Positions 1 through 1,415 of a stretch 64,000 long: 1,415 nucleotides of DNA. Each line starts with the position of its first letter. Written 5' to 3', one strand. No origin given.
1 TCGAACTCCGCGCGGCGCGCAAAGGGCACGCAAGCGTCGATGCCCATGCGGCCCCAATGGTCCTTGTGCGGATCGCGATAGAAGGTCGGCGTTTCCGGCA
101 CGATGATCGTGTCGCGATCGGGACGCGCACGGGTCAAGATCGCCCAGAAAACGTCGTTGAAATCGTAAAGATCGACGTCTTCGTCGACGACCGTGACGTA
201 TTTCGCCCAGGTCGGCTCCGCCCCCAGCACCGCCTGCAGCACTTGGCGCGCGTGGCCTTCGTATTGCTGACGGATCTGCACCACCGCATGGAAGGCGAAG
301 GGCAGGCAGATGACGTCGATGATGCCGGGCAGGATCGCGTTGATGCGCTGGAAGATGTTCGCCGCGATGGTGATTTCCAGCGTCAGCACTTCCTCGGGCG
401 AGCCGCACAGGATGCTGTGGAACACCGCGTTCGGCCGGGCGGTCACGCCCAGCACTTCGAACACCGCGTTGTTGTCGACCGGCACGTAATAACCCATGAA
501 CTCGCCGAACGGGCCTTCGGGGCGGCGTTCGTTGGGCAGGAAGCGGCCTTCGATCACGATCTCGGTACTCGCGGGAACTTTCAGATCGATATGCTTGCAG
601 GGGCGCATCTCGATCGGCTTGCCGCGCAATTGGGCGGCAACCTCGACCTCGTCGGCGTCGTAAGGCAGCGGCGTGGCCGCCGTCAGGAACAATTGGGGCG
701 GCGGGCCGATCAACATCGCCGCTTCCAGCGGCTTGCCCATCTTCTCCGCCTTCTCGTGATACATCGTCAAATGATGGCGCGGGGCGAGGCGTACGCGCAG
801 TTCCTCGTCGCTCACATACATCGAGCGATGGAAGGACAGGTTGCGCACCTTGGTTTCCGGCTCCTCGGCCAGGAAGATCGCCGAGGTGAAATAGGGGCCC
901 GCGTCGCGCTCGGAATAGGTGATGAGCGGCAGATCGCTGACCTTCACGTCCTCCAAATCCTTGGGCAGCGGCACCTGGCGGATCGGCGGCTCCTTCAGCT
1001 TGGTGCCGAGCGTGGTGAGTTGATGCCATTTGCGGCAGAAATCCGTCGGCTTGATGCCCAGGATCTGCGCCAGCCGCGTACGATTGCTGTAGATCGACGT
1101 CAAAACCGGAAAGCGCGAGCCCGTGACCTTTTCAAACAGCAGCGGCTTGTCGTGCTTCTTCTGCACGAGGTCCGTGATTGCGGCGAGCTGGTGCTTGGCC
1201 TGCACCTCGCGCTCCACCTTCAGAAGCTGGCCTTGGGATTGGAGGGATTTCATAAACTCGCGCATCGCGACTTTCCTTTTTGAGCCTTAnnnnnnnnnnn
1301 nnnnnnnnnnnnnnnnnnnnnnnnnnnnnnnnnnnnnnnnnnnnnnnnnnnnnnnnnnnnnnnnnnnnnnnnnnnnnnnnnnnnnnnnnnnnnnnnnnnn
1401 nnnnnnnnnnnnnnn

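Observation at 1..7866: UbiD-like decarboxylase with divergent UbiX, embedded with an aminotransferase, an FGase-family hydrolase and a polyamine-type ABC importer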

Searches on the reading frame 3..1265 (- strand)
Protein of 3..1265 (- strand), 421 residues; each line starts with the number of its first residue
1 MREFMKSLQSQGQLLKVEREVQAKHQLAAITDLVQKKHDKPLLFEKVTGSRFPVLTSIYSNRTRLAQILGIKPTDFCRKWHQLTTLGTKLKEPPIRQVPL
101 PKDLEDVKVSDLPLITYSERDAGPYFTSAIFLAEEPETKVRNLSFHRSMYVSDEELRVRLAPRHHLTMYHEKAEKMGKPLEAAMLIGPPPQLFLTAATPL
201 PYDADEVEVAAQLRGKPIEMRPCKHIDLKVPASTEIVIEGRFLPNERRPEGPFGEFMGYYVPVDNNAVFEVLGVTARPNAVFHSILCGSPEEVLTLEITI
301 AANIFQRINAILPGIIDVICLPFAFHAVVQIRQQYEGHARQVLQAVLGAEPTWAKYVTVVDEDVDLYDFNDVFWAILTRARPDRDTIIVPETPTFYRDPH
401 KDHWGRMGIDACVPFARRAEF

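Call 9: search_protein_families(library=pfam, proteins=[window:3-1265:-])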
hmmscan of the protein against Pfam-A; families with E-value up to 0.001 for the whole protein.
window:3-1265:- (421 aa): 3 families
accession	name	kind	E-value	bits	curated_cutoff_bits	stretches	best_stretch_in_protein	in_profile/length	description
PF01977.22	UbiD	-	1.8e-58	197.6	23.3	1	102-290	16-206/206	3-octaprenyl-4-hydroxybenzoate carboxy-lyase Rift-related domain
PF20696.2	UbiD_C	-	5.9e-32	110.8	24.2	1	297-411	5-127/127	3-octaprenyl-4-hydroxybenzoate carboxy-lyase C-terminal domain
PF20695.2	UbiD_N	-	1.7e-17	63.7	24.3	1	6-82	2-76/78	3-octaprenyl-4-hydroxybenzoate carboxy-lyase N-terminal domain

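Call 10: search_protein_families(library=ncbifam, proteins=[window:3-1265:-])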
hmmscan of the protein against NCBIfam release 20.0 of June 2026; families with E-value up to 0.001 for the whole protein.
window:3-1265:- (421 aa): 7 families
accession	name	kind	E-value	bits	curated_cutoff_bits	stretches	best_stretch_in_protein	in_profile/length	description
TIGR00148.1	TIGR00148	subfamily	1.2e-96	324.1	244.85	1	1-412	1-436/438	UbiD family decarboxylase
NF041204.1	VdcC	exception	3.9e-81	272.9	650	1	1-416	4-440/467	non-oxidative hydroxyarylic acid decarboxylases subunit C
TIGR03701.1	mena_SCO4490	equivalog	1.9e-72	244.4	495.9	2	104-390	124-415/433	menaquinone biosynthesis decarboxylase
NF008175.0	PRK10922.1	equivalog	6.1e-57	193.2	788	2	79-412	113-456/497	4-hydroxy-3-polyprenylbenzoate decarboxylase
TIGR02724.1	phenyl_P_beta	equivalog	1.8e-42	145.3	468.95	1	2-416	4-444/472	phenylphosphate carboxylase subunit beta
NF041219.1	BagN_FevL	exception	2e-32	112.3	1000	1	107-382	143-434/502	bagremycin/ferroverdin biosynthesis UbiD family decarboxylase BagN/FevL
TIGR02723.1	phenyl_P_alpha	equivalog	4.8e-25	88.1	564.6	1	105-400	123-424/485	phenylphosphate carboxylase subunit alpha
